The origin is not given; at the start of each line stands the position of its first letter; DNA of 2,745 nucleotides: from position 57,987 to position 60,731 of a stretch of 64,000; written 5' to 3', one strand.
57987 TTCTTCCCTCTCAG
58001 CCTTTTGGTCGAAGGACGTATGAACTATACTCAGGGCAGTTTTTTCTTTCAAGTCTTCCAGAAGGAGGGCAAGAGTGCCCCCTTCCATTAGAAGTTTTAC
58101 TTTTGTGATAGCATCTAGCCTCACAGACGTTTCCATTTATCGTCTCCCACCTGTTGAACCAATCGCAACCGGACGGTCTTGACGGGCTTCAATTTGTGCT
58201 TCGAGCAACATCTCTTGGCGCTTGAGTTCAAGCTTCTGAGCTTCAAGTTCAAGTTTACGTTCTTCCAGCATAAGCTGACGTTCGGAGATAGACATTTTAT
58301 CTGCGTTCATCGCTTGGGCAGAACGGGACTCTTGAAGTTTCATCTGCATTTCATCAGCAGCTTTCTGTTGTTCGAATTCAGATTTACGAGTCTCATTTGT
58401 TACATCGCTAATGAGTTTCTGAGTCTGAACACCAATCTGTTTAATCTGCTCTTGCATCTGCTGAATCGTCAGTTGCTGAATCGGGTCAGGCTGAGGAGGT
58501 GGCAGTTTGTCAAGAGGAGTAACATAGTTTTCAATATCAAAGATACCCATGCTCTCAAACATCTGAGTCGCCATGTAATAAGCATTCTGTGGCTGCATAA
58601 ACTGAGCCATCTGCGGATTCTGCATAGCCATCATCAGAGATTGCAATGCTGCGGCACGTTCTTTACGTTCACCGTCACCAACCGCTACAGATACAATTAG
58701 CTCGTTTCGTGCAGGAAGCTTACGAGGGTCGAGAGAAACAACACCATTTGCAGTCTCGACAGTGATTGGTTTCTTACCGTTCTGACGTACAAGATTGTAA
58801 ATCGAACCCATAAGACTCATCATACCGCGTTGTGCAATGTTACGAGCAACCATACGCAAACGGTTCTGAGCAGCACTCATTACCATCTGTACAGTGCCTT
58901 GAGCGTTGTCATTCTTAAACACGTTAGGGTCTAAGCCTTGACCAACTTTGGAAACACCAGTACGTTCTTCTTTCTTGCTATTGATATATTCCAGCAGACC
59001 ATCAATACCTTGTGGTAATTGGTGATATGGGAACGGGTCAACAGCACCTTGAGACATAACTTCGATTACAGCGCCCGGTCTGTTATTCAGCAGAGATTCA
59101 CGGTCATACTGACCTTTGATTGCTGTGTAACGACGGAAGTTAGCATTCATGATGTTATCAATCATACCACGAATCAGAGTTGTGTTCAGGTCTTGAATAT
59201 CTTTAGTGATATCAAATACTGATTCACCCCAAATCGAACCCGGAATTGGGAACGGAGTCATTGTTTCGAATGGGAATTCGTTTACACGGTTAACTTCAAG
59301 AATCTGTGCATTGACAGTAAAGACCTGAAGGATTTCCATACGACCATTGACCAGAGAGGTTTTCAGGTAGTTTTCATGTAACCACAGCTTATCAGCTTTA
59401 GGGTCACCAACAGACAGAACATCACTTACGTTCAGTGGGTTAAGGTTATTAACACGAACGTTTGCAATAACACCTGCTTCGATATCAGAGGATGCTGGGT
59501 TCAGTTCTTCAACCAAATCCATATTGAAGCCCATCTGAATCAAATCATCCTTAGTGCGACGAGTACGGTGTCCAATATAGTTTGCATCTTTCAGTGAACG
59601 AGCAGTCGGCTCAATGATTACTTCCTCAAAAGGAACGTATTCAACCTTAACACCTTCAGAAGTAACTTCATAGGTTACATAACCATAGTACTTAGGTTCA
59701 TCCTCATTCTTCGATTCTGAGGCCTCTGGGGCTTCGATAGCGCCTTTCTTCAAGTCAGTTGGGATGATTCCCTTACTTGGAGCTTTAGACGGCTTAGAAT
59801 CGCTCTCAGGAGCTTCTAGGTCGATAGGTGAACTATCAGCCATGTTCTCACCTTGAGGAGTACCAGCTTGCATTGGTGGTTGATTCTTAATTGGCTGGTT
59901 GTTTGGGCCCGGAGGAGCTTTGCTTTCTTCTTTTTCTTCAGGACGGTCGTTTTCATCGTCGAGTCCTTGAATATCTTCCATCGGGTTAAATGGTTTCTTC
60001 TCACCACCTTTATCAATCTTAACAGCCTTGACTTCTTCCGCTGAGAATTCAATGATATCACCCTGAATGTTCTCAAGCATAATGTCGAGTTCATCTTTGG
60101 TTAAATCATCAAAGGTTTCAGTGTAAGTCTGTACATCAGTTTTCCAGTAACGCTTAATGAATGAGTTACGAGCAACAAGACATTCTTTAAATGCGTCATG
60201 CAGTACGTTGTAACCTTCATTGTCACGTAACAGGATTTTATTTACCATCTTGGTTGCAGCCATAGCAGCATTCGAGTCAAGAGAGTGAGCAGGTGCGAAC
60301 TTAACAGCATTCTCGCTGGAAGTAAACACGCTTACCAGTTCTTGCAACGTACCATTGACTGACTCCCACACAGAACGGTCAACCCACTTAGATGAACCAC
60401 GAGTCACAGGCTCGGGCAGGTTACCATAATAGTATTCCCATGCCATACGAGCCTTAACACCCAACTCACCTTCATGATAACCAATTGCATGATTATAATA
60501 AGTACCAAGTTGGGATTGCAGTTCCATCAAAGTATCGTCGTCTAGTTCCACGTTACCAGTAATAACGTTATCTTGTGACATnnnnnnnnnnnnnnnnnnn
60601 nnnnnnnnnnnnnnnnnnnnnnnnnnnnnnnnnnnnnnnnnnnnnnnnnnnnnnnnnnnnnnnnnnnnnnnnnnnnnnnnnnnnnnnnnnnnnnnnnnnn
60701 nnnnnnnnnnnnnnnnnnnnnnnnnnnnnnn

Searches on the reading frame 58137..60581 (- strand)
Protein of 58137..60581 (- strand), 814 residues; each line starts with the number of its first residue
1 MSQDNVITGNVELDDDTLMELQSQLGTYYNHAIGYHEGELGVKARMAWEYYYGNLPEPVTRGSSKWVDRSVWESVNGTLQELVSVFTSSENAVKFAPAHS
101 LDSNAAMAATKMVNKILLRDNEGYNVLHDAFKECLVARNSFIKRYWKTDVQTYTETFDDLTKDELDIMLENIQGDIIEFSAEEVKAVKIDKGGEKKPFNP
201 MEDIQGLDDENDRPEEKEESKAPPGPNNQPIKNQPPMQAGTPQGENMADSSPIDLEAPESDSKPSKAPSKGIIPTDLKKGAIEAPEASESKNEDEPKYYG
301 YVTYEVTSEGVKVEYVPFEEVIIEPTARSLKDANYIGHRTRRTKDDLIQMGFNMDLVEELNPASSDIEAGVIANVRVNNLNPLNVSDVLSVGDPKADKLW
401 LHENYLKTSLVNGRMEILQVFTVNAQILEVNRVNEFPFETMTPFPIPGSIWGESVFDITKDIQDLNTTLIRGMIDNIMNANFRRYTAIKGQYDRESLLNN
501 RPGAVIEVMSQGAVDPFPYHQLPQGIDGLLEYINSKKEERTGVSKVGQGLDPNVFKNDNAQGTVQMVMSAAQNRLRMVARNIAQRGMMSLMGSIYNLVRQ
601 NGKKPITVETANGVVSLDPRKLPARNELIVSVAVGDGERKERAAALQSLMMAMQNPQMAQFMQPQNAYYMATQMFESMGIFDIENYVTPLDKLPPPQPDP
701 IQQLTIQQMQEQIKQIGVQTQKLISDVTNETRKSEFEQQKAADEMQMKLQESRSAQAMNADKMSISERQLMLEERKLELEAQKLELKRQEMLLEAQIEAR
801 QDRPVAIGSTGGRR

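Call 83: search_protein_families(library=pfam, proteins=[window:58137-60581:-], max_evalue=0.001)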
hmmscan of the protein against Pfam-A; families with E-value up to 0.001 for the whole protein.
window:58137-60581:- (814 aa): 1 family
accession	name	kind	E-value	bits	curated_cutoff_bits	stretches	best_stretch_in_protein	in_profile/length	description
PF23899.1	SU10_portal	-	2.4e-177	591.4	30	1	22-711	2-592/593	Phage SU10 portal protein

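Call 84: search_protein_families(library=phrogs, proteins=[window:58137-60581:-], max_evalue=0.00001)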
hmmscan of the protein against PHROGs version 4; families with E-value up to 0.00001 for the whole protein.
window:58137-60581:- (814 aa): 1 family
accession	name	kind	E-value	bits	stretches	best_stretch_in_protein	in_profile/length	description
phrog_1216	-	head and packaging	5.8e-183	611.2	1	11-804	6-701/714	portal protein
